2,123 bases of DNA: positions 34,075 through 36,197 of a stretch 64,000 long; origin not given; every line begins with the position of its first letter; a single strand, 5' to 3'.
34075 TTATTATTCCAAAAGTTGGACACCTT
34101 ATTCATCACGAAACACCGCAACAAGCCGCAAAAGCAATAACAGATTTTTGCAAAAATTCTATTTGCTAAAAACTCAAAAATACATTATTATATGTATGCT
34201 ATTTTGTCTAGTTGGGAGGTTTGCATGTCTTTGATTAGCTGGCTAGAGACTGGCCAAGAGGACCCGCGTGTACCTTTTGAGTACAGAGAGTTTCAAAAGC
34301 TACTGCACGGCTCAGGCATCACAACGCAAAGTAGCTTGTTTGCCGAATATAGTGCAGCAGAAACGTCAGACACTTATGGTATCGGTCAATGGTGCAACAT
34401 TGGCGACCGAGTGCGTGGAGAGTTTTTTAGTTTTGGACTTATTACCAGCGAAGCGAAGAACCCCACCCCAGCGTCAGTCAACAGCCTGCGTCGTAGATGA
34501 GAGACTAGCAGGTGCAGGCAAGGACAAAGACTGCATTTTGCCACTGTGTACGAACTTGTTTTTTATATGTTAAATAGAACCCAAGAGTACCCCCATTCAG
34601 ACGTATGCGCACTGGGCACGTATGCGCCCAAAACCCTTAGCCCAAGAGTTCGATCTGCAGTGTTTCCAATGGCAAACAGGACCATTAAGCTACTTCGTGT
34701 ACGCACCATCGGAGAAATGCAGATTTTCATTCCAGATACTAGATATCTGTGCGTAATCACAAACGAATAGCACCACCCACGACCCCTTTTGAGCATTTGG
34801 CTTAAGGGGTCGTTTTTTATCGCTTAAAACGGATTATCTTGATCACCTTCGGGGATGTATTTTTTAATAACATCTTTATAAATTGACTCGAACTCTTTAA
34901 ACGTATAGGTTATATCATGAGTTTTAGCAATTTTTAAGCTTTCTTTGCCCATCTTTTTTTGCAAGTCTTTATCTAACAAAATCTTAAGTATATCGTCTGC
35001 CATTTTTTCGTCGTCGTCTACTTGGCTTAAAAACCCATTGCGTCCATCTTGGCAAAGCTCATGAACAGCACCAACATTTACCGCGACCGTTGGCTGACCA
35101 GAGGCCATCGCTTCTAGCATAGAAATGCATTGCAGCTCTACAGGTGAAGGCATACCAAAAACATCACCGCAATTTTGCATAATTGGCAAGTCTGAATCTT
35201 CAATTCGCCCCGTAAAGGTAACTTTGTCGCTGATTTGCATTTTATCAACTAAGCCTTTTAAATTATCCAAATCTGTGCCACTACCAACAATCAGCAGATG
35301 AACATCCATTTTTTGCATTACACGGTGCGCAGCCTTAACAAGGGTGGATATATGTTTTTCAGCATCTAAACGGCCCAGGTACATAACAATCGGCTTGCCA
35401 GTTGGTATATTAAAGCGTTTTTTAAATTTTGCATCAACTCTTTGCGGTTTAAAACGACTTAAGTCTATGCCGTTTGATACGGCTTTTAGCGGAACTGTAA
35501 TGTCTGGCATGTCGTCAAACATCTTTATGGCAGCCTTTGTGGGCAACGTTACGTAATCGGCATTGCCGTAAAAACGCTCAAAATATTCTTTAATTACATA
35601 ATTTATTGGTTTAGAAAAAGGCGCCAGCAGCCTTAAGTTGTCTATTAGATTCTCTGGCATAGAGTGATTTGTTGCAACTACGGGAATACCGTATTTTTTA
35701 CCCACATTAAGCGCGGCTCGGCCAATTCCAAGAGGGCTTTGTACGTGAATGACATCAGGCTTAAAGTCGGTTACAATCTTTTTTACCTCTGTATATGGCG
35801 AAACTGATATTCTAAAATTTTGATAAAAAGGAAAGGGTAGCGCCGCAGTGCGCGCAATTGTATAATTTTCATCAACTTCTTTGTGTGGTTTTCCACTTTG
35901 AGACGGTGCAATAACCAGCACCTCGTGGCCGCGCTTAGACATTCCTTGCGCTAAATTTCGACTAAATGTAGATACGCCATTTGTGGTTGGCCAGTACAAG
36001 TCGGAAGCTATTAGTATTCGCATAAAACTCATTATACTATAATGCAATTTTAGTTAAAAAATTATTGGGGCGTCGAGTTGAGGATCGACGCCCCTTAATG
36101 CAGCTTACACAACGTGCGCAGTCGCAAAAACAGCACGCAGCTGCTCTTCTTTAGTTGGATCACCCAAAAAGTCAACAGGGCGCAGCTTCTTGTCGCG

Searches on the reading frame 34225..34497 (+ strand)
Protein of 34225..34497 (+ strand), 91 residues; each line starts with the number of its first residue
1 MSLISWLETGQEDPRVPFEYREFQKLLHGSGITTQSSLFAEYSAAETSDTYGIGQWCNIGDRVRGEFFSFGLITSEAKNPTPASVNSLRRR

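Call 9: search_protein_families(library=pfam, proteins=[window:34225-34497:+], max_evalue=1)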
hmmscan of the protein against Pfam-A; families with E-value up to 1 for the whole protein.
window:34225-34497:+ (91 aa): 0 families

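Call 10: search_protein_families(library=ncbifam, proteins=[window:34225-34497:+], max_evalue=1)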
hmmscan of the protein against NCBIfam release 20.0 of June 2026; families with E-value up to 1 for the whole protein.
window:34225-34497:+ (91 aa): 0 families

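Call 11: find_homologous_proteins(query=window:34225-34497:+, max_evalue=0.01)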
Query window:34225-34497:+ (91 aa): 1 proteins with E <= 0.01 among 4 candidates.
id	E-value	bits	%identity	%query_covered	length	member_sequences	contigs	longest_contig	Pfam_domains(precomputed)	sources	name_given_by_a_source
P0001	1.3e-54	200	100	100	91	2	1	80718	-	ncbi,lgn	ncbi:MAG: hypothetical protein PVI21_06140 [Candidatus Woesebacteria bacterium]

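Call 12: find_encoding_contigs(protein=P0001, flank=10000, max_places=6)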
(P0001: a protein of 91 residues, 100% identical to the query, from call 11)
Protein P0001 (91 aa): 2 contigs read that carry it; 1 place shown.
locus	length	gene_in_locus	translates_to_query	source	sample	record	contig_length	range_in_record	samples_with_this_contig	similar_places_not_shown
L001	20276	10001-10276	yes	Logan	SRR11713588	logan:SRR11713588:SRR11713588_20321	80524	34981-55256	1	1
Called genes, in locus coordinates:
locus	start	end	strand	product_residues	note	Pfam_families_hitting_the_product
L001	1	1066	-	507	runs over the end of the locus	PF00006:ATP-synt_ab, PF00306:ATP-synt_ab_C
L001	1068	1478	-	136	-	PF00213:OSCP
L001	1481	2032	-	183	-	PF00430:ATP-synt_B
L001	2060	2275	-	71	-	PF00137:ATP-synt_C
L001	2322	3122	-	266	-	PF00119:ATP-synt_A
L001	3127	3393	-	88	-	PF09527:ATPase_gene1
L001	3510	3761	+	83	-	PF00462:Glutaredoxin, PF05768:Glrx-like (weak)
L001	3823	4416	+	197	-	PF02572:CobA_CobO_BtuR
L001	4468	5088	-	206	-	PF02342:TerD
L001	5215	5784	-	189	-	-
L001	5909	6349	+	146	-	PF00011:HSP20, PF17886:ArsA_HSP20 (weak)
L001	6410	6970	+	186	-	PF00565:SNase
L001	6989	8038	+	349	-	PF02836:Glyco_hydro_2_C (weak), PF02449:Glyco_hydro_42 (weak)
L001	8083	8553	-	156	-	-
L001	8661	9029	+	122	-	-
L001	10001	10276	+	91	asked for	-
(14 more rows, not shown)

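Call 17: find_related_loci(query=window:34225-34497:+, collection=metagenome_contigs, flank=6000)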
Query seq(91 aa) (91 aa) in metagenome_contigs; peptide patterns used: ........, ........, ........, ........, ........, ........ (x = any residue, [..] = any of these).
291 stretches matched a pattern, but none encodes a relative of the query by tblastn (E <= 1e-3).

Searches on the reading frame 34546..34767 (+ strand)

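Call 9: search_protein_families(library=pfam, proteins=[window:34546-34767:+], max_evalue=1)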
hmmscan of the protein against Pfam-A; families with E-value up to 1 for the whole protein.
window:34546-34767:+ (74 aa): 1 family
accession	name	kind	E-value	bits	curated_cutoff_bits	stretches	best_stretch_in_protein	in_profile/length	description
PF21583.2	Fiber_head_BAdV-4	-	0.22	12.6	27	1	6-50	29-80/111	BAdV-4, Fiber, head domain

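Call 10: search_protein_families(library=ncbifam, proteins=[window:34546-34767:+], max_evalue=1)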
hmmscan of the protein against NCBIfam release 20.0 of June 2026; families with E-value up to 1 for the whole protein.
window:34546-34767:+ (74 aa): 0 families

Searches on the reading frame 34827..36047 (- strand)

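Call 9: search_protein_families(library=pfam, proteins=[window:34827-36047:-], max_evalue=1)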
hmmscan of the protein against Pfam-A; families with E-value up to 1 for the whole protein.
window:34827-36047:- (407 aa): 7 families
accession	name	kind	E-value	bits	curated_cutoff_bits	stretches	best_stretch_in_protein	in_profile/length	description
PF00534.26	Glycos_transf_1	-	3.1e-39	134.7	26.4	1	207-370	4-169/172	Glycosyl transferases group 1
PF13692.12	Glyco_trans_1_4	-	2.2e-32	112.7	27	1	219-359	2-142/142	Glycosyl transferases group 1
PF13439.12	Glyco_transf_4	-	8.9e-32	110.9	28.5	1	23-198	2-170/170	Glycosyltransferase Family 4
PF13579.12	Glyco_trans_4_4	-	1.3e-14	55.3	29.7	1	23-172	1-137/158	Glycosyl transferase 4-like domain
PF13477.12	Glyco_trans_4_2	-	1.5e-07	32.1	23.4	1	25-128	9-107/139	Glycosyl transferase 4-like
PF20706.3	GT4-conflict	-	1.5e-06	27.9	26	2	14-58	3-47/385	Family 4 Glycosyltransferase in conflict systems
PF08323.17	Glyco_transf_5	-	0.0047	17.1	22.7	1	11-73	2-67/239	Starch synthase catalytic domain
